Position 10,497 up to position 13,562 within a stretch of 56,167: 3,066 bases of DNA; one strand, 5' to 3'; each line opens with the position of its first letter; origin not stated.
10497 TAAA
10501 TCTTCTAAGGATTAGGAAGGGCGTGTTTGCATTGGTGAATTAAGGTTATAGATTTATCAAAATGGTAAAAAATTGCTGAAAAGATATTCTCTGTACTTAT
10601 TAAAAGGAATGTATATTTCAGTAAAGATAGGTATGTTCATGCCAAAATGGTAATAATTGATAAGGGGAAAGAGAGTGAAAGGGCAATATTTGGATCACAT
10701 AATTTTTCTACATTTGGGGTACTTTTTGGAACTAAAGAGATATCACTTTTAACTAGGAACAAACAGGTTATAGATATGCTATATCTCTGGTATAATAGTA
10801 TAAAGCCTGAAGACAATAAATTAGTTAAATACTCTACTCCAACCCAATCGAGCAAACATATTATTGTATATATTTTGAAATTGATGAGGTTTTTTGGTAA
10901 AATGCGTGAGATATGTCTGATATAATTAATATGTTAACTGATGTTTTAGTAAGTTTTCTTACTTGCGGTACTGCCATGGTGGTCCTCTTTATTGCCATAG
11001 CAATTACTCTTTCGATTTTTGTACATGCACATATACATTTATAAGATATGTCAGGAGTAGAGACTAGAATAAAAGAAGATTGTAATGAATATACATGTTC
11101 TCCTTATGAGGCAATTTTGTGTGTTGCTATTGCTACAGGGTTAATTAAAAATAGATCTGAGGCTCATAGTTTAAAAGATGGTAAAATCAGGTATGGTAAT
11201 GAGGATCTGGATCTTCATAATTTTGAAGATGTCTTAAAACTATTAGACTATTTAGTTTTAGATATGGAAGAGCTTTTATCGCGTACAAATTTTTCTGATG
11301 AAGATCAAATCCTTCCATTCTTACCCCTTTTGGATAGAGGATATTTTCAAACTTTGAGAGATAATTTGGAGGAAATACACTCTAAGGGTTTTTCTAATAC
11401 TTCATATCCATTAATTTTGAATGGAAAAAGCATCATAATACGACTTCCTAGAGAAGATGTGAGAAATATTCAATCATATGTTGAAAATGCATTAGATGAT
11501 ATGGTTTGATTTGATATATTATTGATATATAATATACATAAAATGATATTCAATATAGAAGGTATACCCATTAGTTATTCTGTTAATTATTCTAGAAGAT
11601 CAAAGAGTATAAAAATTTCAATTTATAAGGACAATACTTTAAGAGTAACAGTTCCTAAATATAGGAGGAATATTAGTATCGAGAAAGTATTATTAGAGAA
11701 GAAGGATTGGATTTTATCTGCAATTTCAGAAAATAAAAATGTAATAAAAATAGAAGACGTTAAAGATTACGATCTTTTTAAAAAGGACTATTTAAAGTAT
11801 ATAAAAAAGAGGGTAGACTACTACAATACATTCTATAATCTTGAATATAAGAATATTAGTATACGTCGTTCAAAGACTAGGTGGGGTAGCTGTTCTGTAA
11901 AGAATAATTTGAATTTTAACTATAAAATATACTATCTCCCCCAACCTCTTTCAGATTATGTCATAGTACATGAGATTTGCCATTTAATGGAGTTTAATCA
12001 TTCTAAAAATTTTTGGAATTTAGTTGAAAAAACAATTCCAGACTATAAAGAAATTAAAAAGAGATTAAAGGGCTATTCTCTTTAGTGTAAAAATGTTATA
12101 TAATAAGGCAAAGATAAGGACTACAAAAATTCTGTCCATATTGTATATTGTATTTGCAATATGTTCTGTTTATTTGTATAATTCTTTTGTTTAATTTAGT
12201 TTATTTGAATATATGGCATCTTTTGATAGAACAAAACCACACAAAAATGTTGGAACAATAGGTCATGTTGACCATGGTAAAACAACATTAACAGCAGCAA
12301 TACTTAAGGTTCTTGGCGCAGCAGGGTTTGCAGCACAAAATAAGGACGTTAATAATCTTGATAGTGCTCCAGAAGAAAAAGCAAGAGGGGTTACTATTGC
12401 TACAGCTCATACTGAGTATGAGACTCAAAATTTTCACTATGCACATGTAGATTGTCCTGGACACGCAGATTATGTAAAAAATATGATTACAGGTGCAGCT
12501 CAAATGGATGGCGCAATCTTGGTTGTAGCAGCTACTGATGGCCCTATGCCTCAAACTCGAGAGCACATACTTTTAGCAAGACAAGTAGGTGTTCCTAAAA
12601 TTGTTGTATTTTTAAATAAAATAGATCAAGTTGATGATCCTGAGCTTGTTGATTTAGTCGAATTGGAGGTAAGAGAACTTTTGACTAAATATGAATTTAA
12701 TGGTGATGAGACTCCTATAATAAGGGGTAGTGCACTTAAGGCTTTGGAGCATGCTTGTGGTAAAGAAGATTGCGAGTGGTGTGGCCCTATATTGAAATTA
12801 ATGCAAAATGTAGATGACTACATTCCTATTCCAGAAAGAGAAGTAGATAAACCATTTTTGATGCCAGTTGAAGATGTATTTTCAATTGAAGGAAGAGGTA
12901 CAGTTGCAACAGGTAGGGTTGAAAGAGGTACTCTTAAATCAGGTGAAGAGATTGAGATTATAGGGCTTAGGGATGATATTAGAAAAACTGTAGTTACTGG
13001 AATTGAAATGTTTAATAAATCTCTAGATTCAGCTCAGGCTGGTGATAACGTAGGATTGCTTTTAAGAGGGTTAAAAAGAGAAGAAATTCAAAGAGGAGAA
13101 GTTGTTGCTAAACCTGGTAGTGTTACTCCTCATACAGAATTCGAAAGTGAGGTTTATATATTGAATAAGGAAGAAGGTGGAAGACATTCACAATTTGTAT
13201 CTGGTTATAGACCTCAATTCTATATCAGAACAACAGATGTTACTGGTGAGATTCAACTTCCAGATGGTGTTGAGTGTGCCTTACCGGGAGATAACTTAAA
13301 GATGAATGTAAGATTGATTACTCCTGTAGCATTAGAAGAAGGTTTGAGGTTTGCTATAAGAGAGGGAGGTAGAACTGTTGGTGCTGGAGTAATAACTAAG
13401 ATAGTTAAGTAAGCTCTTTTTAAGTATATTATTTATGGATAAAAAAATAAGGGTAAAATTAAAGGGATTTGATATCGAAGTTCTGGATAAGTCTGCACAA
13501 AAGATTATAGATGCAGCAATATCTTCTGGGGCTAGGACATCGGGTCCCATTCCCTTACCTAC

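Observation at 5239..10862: Cassette-like locus: a full LRR gene and a truncated copy share identical 5' and 3' homology arms that include pieces of a housekeeping PLD gene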

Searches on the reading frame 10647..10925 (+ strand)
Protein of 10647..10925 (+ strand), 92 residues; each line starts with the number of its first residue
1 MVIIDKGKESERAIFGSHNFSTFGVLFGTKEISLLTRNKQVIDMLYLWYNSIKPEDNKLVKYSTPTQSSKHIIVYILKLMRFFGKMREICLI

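Call 60: find_encoding_contigs(protein=window:10647-10925:+, flank=6000, max_places=10)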
Protein window:10647-10925:+ (92 aa): 6 contigs read that carry it; 3 places shown.
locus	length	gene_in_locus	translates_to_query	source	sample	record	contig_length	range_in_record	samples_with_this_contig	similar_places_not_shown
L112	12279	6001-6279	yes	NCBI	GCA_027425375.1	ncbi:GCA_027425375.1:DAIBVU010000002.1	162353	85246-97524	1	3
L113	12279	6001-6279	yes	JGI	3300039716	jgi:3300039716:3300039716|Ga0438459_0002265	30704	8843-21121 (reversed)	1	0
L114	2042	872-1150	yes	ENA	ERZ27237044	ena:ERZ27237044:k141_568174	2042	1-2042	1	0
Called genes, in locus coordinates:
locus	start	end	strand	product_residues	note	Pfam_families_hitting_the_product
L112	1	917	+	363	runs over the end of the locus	PF13091:PLDc_2, PF00614:PLDc (weak), PF13091:PLDc_2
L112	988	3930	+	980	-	-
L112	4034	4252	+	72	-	-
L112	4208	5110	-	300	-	-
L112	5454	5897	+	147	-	-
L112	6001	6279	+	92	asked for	-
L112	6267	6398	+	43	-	-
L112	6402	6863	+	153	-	-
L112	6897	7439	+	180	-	PF10263:SprT-like (faint), PF01863:YgjP-like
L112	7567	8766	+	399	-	PF00009:GTP_EFTU, PF03144:GTP_EFTU_D2, PF03143:GTP_EFTU_D3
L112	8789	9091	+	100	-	PF00338:Ribosomal_S10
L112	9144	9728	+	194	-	PF00297:Ribosomal_L3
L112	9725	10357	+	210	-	PF00573:Ribosomal_L4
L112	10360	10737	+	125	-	PF00276:Ribosomal_L23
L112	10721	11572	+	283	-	PF00181:Ribosomal_L2_N, PF03947:Ribosomal_L2_C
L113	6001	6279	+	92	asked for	-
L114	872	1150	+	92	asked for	-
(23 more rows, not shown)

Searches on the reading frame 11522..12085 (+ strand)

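Call 7: search_protein_families(library=pfam, proteins=[window:11522-12085:+], max_evalue=0.01)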
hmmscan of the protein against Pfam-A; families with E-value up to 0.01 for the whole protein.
window:11522-12085:+ (187 aa): 3 families
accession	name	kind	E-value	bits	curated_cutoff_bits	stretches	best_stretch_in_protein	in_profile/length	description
PF01863.23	YgjP-like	-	8.6e-41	140.7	26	2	84-183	106-205/207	YgjP-like, metallopeptidase domain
PF10263.15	SprT-like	-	5.8e-05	23.4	25.6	1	99-159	6-76/108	SprT-like family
PF08325.16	WLM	-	0.003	18.1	26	1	147-180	86-119/190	WLM domain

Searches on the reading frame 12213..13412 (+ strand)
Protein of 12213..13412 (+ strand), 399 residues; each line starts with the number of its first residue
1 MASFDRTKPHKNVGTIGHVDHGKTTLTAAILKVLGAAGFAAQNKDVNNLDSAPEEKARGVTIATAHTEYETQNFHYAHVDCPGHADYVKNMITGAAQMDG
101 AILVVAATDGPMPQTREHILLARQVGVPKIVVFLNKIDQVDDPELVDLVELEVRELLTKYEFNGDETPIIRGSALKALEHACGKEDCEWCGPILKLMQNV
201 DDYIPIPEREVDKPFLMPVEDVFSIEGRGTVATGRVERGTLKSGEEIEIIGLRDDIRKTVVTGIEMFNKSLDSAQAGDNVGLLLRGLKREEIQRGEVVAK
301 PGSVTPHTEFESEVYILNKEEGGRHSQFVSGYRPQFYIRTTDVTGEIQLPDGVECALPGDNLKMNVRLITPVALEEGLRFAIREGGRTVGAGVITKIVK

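Call 38: find_encoding_contigs(protein=window:12213-13412:+, flank=10000, max_places=10)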
Protein window:12213-13412:+ (399 aa): 11 contigs read that carry it; 7 places shown.
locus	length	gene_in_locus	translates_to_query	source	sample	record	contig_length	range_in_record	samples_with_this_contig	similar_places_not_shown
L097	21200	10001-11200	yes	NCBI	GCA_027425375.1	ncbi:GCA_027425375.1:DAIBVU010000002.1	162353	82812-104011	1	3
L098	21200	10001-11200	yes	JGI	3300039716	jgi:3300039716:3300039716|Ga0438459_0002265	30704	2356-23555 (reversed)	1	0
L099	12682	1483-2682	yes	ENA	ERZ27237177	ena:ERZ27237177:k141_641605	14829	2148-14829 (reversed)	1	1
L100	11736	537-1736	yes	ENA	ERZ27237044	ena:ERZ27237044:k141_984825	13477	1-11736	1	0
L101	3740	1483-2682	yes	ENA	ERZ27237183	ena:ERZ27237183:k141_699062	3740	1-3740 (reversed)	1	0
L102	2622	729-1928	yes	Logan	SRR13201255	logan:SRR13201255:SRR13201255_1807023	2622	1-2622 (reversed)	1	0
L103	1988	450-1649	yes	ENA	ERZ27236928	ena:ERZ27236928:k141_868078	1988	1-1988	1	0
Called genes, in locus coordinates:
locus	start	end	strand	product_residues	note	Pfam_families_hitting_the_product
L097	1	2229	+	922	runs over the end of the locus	PF00690:Cation_ATPase_N, PF00122:E1-E2_ATPase, PF13246:Cation_ATPase, PF00702:Hydrolase, PF08282:Hydrolase_3 (faint), PF00689:Cation_ATPase_C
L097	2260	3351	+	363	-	PF13091:PLDc_2, PF00614:PLDc (weak), PF13091:PLDc_2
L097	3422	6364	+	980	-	-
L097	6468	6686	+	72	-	-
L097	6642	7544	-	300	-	-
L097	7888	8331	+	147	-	-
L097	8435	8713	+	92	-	-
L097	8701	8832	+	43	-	-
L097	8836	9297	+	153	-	-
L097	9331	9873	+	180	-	PF10263:SprT-like (faint), PF01863:YgjP-like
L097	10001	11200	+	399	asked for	PF00009:GTP_EFTU, PF03144:GTP_EFTU_D2, PF03143:GTP_EFTU_D3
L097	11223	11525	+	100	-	PF00338:Ribosomal_S10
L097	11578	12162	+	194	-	PF00297:Ribosomal_L3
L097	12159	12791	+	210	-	PF00573:Ribosomal_L4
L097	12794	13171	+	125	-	PF00276:Ribosomal_L23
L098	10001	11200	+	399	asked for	PF00009:GTP_EFTU, PF03144:GTP_EFTU_D2, PF03143:GTP_EFTU_D3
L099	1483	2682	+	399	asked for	PF00009:GTP_EFTU, PF03144:GTP_EFTU_D2, PF03143:GTP_EFTU_D3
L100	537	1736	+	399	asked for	PF00009:GTP_EFTU, PF03144:GTP_EFTU_D2, PF03143:GTP_EFTU_D3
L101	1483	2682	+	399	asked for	PF00009:GTP_EFTU, PF03144:GTP_EFTU_D2, PF03143:GTP_EFTU_D3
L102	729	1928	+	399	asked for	PF00009:GTP_EFTU, PF03144:GTP_EFTU_D2, PF03143:GTP_EFTU_D3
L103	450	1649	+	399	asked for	PF00009:GTP_EFTU, PF03144:GTP_EFTU_D2, PF03143:GTP_EFTU_D3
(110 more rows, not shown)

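Call 58: list_cluster_members(proteins=[window:12213-13412:+, window:4409-5500:+, window:5571-8576:+, window:8854-9756:-])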
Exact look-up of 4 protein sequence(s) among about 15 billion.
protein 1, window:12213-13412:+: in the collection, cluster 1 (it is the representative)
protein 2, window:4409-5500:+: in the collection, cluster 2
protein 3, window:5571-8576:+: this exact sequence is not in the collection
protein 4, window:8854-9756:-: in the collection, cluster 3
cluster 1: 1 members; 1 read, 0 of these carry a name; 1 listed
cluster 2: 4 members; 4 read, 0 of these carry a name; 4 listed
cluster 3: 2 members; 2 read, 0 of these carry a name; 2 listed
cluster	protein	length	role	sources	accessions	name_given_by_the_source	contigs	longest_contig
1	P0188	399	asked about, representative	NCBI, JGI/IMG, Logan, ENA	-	-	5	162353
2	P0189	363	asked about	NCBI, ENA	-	-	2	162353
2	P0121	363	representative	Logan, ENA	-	-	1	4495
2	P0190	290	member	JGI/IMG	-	-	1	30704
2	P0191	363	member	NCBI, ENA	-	-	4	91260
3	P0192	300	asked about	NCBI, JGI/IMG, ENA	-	-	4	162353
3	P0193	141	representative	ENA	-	-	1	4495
